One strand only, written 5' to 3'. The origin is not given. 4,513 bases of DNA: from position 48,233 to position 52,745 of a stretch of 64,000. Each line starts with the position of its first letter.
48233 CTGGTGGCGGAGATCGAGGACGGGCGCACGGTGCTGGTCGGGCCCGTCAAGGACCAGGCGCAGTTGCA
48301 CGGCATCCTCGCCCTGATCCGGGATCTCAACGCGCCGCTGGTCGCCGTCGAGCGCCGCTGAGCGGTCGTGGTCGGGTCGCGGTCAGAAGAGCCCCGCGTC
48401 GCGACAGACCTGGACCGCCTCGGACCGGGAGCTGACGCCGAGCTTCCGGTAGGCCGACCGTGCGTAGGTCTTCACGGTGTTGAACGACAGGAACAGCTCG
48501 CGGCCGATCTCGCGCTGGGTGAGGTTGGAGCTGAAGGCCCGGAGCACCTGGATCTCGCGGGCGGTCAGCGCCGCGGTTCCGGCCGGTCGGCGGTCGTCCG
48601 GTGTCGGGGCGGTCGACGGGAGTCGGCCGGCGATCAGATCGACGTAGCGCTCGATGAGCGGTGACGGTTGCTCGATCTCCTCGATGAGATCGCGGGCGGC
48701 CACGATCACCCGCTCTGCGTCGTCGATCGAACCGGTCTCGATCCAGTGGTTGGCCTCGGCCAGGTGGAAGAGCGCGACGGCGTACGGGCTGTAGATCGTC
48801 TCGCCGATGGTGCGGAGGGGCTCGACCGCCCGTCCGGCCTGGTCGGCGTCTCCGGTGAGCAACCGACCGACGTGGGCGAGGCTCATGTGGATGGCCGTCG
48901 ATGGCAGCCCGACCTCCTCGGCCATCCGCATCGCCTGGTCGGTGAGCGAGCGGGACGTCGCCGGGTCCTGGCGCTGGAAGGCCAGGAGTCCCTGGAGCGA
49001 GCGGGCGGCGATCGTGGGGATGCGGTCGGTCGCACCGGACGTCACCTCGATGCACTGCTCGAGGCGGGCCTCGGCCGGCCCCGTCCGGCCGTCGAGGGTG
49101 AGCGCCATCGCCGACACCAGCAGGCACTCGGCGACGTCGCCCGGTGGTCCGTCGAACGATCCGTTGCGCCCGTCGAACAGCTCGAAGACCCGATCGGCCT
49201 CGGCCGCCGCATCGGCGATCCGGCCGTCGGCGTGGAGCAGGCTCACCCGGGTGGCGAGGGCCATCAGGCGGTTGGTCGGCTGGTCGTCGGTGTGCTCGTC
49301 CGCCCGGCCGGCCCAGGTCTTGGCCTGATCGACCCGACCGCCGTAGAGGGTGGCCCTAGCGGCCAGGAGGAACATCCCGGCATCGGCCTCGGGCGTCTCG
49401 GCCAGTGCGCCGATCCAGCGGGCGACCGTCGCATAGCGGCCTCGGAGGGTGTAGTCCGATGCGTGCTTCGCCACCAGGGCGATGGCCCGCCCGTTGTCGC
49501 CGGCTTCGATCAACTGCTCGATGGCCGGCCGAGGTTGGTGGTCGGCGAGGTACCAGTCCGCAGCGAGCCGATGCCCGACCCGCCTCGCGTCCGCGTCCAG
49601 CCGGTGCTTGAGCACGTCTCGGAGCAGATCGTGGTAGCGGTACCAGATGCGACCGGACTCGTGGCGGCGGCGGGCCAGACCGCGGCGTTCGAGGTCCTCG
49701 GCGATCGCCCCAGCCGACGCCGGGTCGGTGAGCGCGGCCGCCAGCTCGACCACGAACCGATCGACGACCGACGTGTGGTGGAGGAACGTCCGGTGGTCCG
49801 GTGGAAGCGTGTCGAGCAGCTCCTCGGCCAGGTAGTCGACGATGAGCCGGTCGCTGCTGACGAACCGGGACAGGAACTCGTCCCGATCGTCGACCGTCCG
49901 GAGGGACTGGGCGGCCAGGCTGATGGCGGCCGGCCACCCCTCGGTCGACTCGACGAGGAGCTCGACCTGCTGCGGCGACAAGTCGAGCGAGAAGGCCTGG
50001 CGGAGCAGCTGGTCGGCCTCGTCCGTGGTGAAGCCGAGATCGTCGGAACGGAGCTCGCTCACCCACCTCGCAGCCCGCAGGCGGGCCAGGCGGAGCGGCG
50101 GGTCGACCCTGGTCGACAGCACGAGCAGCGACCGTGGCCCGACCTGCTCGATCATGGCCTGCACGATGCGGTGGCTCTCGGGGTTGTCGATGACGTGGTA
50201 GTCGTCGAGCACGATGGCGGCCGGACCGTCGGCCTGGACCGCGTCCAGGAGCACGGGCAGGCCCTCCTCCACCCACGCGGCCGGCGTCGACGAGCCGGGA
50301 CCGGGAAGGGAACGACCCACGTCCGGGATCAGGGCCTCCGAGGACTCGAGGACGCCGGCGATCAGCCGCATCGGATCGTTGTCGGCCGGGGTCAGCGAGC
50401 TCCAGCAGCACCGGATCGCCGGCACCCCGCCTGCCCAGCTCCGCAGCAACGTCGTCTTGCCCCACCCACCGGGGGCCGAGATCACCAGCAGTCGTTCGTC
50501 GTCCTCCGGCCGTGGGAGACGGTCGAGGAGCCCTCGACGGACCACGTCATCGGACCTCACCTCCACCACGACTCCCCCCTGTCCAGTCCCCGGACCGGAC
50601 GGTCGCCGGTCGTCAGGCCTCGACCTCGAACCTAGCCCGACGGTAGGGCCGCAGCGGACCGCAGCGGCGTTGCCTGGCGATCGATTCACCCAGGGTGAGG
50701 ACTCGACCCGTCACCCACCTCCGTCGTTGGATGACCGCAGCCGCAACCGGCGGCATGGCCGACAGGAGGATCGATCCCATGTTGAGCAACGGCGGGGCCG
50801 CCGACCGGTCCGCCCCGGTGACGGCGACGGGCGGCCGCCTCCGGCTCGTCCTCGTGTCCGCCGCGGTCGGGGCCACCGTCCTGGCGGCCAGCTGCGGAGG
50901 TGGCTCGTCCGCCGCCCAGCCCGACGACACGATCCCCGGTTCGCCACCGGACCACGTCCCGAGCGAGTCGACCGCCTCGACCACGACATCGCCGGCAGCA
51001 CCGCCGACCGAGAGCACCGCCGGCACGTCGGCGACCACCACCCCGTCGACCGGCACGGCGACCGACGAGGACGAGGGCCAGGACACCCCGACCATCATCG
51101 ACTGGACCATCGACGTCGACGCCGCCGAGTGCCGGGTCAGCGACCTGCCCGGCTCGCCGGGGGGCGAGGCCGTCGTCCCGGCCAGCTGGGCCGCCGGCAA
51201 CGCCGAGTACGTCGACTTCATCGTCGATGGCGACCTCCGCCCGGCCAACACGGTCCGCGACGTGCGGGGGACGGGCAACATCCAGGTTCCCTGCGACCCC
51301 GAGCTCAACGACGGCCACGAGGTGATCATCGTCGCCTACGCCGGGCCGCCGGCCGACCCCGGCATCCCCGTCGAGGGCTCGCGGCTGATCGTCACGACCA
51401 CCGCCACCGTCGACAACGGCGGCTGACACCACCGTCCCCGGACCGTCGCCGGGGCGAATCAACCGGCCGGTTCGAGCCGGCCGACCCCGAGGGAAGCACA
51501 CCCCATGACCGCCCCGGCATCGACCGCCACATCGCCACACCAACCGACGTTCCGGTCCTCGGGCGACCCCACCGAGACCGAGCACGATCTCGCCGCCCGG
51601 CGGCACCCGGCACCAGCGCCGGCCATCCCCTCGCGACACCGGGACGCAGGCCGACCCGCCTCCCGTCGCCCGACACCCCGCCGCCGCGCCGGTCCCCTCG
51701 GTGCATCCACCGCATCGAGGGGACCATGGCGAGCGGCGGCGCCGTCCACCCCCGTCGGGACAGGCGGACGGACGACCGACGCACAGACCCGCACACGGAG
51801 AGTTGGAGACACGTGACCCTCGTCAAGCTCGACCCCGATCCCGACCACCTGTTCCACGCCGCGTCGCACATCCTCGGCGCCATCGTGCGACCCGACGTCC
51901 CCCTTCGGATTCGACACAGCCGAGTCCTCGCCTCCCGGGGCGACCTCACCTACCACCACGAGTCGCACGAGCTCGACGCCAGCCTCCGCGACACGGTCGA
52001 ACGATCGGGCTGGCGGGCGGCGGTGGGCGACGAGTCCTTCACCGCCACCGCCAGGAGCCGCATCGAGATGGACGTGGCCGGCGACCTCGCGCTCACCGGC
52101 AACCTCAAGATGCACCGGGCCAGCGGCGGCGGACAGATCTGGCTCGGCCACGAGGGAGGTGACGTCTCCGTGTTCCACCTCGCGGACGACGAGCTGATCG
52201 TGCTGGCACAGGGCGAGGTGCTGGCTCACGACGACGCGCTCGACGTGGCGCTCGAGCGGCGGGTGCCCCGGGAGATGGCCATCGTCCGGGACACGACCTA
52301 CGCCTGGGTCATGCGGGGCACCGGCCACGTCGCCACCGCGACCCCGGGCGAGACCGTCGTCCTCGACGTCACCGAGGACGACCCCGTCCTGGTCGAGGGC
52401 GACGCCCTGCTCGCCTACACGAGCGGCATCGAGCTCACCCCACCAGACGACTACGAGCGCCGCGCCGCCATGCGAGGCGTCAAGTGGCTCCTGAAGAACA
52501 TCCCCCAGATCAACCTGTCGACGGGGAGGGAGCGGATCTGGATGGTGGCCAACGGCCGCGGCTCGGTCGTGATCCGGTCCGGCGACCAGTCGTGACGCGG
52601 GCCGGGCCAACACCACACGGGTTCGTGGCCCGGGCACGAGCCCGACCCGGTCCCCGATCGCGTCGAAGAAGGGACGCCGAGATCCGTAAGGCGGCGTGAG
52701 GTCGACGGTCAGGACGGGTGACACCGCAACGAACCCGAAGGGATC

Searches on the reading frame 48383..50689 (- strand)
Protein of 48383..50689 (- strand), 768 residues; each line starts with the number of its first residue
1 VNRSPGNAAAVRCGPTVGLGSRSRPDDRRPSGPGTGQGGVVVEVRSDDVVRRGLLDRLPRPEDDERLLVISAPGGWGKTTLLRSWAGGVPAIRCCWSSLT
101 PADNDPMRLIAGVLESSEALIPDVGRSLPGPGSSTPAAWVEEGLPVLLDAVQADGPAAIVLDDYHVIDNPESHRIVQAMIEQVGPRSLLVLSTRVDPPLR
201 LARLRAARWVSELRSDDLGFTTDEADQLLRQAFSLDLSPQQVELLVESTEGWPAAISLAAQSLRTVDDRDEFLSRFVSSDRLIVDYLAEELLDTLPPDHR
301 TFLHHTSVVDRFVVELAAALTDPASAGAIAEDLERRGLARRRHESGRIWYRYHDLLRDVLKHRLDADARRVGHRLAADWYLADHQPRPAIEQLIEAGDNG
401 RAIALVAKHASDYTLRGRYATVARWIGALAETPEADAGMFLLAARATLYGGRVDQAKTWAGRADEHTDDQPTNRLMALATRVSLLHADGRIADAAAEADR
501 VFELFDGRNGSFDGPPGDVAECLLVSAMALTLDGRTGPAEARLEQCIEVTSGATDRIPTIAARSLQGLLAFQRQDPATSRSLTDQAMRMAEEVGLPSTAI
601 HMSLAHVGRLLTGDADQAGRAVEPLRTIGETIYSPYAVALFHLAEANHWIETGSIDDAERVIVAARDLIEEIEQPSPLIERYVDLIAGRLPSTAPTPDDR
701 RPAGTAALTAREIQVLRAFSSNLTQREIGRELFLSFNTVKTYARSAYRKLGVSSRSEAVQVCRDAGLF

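Call 6: search_protein_families(library=pfam, proteins=[window:48383-50689:-], max_evalue=0.01)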
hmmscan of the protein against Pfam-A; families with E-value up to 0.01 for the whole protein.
window:48383-50689:- (768 aa): 3 families
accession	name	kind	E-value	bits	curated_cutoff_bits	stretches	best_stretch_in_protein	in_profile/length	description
PF00196.25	GerE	-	4.2e-14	52.3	23.5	1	707-761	2-56/57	Bacterial regulatory proteins, luxR family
PF04545.22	Sigma70_r4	-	0.0057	16.6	24.1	0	707-750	4-48/50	Sigma-70, region 4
PF13191.12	AAA_16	-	0.0073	17.3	32.6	1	54-190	12-166/167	AAA ATPase domain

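Call 13: search_protein_families(library=padloc, proteins=[window:48383-50689:-], max_evalue=1)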
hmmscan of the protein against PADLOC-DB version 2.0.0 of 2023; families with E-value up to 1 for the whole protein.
window:48383-50689:- (768 aa): 3 families
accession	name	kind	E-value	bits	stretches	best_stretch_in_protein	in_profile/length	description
PDLC01855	CARF3--CARF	-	0.0014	16.4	1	704-748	214-258/288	-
PDLC01851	CARF3--CARF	-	0.013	12.9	1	707-750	209-252/279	-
PDLC02207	MzaE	-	0.028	11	1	425-493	500-568/598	-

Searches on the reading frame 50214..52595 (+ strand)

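Call 6: search_protein_families(library=pfam, proteins=[window:50214-52595:+], max_evalue=0.01)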
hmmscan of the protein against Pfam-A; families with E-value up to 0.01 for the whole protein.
window:50214-52595:+ (793 aa): 1 family
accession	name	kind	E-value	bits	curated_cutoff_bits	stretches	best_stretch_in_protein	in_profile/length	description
PF01987.23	AIM24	-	1.5e-10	41.6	25.7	1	569-789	19-204/205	Mitochondrial biogenesis AIM24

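Call 13: search_protein_families(library=padloc, proteins=[window:50214-52595:+], max_evalue=1)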
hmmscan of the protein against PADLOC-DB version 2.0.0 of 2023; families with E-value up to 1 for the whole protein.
window:50214-52595:+ (793 aa): 0 families
